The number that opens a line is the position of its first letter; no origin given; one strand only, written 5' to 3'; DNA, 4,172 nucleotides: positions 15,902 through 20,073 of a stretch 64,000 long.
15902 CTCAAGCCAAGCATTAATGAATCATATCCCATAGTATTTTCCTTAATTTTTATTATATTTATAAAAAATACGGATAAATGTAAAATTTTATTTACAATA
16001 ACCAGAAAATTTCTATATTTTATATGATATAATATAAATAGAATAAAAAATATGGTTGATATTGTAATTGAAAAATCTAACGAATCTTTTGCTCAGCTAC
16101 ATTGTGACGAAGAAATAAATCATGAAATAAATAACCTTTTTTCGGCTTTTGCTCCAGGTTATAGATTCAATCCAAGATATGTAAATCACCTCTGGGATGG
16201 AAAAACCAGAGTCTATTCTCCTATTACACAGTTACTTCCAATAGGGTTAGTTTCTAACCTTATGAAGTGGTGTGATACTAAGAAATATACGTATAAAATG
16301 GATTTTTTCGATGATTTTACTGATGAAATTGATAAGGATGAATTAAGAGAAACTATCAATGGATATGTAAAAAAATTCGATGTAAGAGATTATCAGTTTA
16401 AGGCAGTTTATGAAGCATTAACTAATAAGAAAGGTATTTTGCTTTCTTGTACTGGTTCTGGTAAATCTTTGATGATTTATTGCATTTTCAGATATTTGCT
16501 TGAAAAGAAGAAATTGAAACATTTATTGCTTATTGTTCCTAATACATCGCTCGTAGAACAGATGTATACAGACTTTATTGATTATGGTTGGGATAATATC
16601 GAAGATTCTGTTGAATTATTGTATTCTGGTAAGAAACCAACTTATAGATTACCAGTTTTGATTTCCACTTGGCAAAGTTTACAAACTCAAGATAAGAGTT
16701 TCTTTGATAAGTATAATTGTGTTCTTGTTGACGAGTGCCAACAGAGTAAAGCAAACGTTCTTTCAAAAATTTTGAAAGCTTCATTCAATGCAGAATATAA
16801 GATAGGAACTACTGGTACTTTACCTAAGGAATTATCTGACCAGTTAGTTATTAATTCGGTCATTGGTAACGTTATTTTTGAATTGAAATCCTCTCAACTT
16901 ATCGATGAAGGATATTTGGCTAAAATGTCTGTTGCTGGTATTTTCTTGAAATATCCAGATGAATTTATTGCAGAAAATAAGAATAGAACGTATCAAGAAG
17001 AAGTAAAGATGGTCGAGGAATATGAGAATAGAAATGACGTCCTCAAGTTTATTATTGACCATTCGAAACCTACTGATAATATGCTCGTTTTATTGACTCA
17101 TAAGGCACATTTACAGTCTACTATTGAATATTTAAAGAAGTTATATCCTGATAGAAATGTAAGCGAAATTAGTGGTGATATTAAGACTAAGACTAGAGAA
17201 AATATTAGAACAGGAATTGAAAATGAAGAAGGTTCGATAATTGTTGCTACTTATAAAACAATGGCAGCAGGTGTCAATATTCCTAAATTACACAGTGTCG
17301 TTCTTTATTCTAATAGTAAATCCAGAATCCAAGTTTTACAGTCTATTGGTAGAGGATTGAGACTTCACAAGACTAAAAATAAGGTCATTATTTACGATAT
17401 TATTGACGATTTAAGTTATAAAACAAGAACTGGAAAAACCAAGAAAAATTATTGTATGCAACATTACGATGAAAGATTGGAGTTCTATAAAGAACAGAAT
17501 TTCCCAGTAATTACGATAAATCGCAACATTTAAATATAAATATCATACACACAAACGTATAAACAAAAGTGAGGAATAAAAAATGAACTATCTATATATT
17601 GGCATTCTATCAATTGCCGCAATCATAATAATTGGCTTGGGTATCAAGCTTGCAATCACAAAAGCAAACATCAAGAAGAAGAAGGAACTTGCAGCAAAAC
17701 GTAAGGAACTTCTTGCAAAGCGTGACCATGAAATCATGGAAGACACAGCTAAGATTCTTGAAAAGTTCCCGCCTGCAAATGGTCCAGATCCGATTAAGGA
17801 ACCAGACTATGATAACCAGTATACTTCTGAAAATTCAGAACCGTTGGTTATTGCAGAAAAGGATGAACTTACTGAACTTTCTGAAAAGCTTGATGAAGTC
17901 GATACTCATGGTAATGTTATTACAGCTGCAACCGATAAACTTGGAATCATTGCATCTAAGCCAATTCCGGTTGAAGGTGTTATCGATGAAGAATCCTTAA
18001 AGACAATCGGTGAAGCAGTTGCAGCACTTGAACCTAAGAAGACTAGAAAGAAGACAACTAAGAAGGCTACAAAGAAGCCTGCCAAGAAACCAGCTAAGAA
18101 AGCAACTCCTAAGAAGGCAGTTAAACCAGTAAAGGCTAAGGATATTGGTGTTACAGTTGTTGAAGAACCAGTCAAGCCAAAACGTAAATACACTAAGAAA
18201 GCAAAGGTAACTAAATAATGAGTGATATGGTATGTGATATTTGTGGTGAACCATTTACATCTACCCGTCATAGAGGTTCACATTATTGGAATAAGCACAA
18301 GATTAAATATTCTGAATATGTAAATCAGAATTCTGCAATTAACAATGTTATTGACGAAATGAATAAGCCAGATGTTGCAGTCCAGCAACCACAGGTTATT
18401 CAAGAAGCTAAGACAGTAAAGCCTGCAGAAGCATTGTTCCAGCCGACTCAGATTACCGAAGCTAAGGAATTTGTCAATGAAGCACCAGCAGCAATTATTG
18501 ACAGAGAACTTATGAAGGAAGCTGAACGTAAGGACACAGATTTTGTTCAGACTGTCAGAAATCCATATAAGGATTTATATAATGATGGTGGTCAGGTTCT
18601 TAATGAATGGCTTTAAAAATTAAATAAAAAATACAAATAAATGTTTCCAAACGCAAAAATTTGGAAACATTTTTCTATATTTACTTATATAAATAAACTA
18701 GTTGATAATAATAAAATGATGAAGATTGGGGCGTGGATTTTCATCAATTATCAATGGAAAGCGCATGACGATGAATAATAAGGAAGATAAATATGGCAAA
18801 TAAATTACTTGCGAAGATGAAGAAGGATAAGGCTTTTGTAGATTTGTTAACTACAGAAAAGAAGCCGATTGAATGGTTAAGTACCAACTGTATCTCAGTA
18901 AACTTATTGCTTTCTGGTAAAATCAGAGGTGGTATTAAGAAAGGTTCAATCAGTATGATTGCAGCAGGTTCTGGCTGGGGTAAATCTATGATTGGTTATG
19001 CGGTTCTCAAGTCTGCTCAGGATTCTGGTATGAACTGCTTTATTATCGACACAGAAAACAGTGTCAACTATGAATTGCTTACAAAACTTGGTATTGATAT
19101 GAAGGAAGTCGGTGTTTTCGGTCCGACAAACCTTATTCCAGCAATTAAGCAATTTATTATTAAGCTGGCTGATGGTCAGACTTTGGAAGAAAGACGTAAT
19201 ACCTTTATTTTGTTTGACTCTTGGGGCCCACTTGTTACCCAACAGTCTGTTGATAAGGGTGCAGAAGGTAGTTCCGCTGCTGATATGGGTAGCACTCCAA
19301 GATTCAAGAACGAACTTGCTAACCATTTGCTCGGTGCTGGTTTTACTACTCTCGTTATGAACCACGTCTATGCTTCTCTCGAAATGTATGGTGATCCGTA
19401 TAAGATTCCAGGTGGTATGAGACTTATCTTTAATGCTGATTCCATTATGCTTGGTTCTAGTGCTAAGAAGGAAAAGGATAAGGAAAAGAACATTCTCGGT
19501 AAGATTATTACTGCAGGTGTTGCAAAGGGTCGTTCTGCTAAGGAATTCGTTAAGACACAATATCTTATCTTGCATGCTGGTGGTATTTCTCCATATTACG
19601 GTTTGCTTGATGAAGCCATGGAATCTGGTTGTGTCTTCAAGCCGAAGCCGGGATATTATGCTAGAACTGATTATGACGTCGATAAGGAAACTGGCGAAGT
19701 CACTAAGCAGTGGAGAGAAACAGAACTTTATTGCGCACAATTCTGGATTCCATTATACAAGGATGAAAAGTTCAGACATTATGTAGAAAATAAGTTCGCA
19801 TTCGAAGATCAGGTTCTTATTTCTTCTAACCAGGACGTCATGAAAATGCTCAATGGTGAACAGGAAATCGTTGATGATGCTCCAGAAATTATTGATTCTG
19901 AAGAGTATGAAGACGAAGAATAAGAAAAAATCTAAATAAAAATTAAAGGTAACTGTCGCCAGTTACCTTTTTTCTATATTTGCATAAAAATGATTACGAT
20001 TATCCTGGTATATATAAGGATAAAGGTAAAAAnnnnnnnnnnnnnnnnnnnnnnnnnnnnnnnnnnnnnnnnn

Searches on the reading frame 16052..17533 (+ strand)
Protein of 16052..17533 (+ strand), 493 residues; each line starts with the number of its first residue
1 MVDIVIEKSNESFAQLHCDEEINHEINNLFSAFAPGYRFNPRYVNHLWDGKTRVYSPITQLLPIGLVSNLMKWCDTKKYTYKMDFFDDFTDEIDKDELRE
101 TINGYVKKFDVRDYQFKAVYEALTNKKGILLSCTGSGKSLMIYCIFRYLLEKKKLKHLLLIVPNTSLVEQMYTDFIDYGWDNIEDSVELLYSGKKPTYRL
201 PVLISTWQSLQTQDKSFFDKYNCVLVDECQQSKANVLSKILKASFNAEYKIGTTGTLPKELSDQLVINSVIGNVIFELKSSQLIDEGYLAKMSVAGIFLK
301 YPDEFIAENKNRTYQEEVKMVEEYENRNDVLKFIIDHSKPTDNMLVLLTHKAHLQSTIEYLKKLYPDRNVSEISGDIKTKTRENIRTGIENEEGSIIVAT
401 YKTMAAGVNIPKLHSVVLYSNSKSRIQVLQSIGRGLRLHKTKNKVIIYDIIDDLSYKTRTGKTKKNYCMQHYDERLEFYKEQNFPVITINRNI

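Call 3: search_protein_families(library=pfam, proteins=[window:16052-17533:+], max_evalue=1)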
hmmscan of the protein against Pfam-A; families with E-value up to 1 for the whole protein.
window:16052-17533:+ (493 aa): 11 families
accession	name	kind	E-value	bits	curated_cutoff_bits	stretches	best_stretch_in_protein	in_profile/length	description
PF04851.21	ResIII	-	1.3e-23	84.1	22.5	1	109-258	2-163/164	Type III restriction enzyme, res subunit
PF21241.2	UvsW_N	-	6.6e-16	58.9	25.3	1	3-84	1-81/81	DNA helicase UvsW, N-terminal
PF00270.35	DEAD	-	1.1e-13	51.7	26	1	113-261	2-164/167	DEAD/DEAH box helicase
PF18766.7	SWI2_SNF2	-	3.8e-12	46.8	26.7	1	124-279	17-175/221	SWI2/SNF2 ATPase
PF00271.37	Helicase_C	-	7.2e-12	46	23.5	1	330-438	6-109/110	Helicase conserved C-terminal domain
PF13245.12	AAA_19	-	3e-06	27.9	25.1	1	115-245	1-115/134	AAA domain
PF13307.12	Helicase_C_2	-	7.5e-05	23.3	25.3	1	341-412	9-82/170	Helicase C-terminal domain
PF16203.11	ERCC3_RAD25_C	-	9.4e-05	22.2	27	1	284-444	2-157/248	ERCC3/RAD25/XPB C-terminal helicase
PF04665.18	Pox_A32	-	0.013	15.5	22.8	1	129-241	17-121/242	Poxvirus A32 protein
PF13086.12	AAA_11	-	0.085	13.1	27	0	113-159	4-55/257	AAA domain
PF24078.1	Beta-sol_PIC_HAP1_IgA0_2nd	-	0.12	12.6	27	1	362-421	76-135/173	PIC/HAP1/IgA0 second beta-solenoid repeat region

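Call 4: search_protein_families(library=phrogs, proteins=[window:16052-17533:+], max_evalue=0.01)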
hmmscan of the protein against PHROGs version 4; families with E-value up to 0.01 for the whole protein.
window:16052-17533:+ (493 aa): 9 families
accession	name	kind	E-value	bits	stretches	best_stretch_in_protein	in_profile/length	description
phrog_16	-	DNA, RNA and nucleotide metabolism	2.3e-87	295.2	1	20-468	222-606/986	DNA helicase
phrog_9690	-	DNA, RNA and nucleotide metabolism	8.9e-74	249.3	1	197-492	17-305/306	DNA helicase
phrog_16259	-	DNA, RNA and nucleotide metabolism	1e-61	210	1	2-273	2-277/330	DNA helicase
phrog_62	-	DNA, RNA and nucleotide metabolism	3.4e-22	78.8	2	83-256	682-848/1881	DNA helicase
phrog_17901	-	DNA, RNA and nucleotide metabolism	3.8e-19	70.1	1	387-487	4-99/109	DNA helicase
phrog_16694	-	unknown function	4.5e-15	55.7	2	334-452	552-676/1010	-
phrog_24008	-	DNA, RNA and nucleotide metabolism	4.2e-10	39.2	1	328-446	818-934/1006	helicase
phrog_14619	-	DNA, RNA and nucleotide metabolism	2e-09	38.4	1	32-151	35-160/314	DNA helicase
phrog_32711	-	unknown function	0.0012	17.8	0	371-444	373-445/956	-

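Call 101: search_dna_similar(query=window:16052-17533:+, collection=phages, mode=protein, max_evalue=1e-20, max_rows=8)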
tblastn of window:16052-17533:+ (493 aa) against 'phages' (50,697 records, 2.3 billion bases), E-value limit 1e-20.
Records with a match: 2577; places in all: 2578; records where one place covers at least 80% of the query: 2471.
Best place of each record, by identity: <60% 2577.
By first word of the organism name: Escherichia 664; Synechococcus 377; Klebsiella 334; Salmonella 202; Vibrio 139; Shigella 89; Aeromonas 80; Acinetobacter 71; Cyanophage 61; Enterobacter 58; and 58 more.
By host as written in the record: - 461; Escherichia coli 278; Klebsiella pneumoniae 114; Synechococcus 107; Synechococcus sp. 38; Escherichia coli O157:H7 38; Salmonella enterica 29; Synechococcus sp. WH7803 28; and 569 more.
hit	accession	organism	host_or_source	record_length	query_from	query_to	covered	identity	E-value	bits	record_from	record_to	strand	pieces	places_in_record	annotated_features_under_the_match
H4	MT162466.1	Synechococcus phage S-N03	Synechococcus sp. MW02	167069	1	484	98%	38.3%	6e-87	297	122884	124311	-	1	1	RNA-DNA + DNA-DNA helicase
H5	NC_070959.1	Synechococcus phage S-N03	Synechococcus sp. MW02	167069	1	484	98%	38.3%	6e-87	297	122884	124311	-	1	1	RNA-DNA + DNA-DNA helicase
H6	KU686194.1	Synechococcus phage S-CAM1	Synechococcus sp.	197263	1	490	99%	37.4%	6e-85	291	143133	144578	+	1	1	DNA helicase | single stranded DNA-binding protein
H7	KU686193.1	Synechococcus phage S-CAM1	Synechococcus sp.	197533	1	490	99%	37.4%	6e-85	291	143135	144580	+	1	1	DNA helicase | single stranded DNA-binding protein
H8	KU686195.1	Synechococcus phage S-CAM1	Synechococcus sp.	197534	1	490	99%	37.4%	6e-85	291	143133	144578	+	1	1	DNA helicase | single stranded DNA-binding protein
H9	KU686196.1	Synechococcus phage S-CAM1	Synechococcus sp.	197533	1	490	99%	37.4%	6e-85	291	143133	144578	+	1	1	DNA helicase | single stranded DNA-binding protein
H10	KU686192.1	Synechococcus phage S-CAM1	Synechococcus sp.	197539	1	490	99%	37.4%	6e-85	291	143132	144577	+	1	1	DNA helicase | single stranded DNA-binding protein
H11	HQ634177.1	Synechococcus phage S-CAM1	Synechococcus sp. WH7803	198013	1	490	99%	37.4%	6e-85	291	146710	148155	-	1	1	DNA helicase UvsW | hypothetical protein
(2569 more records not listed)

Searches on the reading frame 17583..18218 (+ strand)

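Call 9: search_protein_families(library=phrogs, proteins=[window:17583-18218:+], max_evalue=0.001)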
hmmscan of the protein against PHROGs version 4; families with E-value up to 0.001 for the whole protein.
window:17583-18218:+ (211 aa): 0 families

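Call 47: search_protein_families(library=pfam, proteins=[window:17583-18218:+], max_evalue=0.1)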
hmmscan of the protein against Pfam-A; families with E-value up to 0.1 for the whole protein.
window:17583-18218:+ (211 aa): 1 family
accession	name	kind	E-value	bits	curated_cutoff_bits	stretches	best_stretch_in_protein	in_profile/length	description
PF04795.17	PAPA-1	-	0.086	14.1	25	0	32-69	5-43/85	PAPA-1-like conserved region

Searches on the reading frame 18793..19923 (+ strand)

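Call 10: search_protein_families(library=phrogs, proteins=[window:18793-19923:+], max_evalue=0.001)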
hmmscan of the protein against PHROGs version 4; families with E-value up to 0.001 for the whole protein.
window:18793-19923:+ (376 aa): 5 families
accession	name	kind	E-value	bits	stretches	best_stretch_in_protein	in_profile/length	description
phrog_97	-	other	8.6e-42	145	1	3-332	21-333/506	UvsX-like recombinase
phrog_18112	-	other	4.7e-21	76.4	1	212-358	39-187/207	recombinase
phrog_8337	-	DNA, RNA and nucleotide metabolism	6.8e-14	52.9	1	24-227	45-246/273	DNA repair protein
phrog_31060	-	unknown function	9.8e-09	36.8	1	227-342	5-117/134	-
phrog_239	-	DNA, RNA and nucleotide metabolism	6.4e-05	23.1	1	43-102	351-410/801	DNA primase/helicase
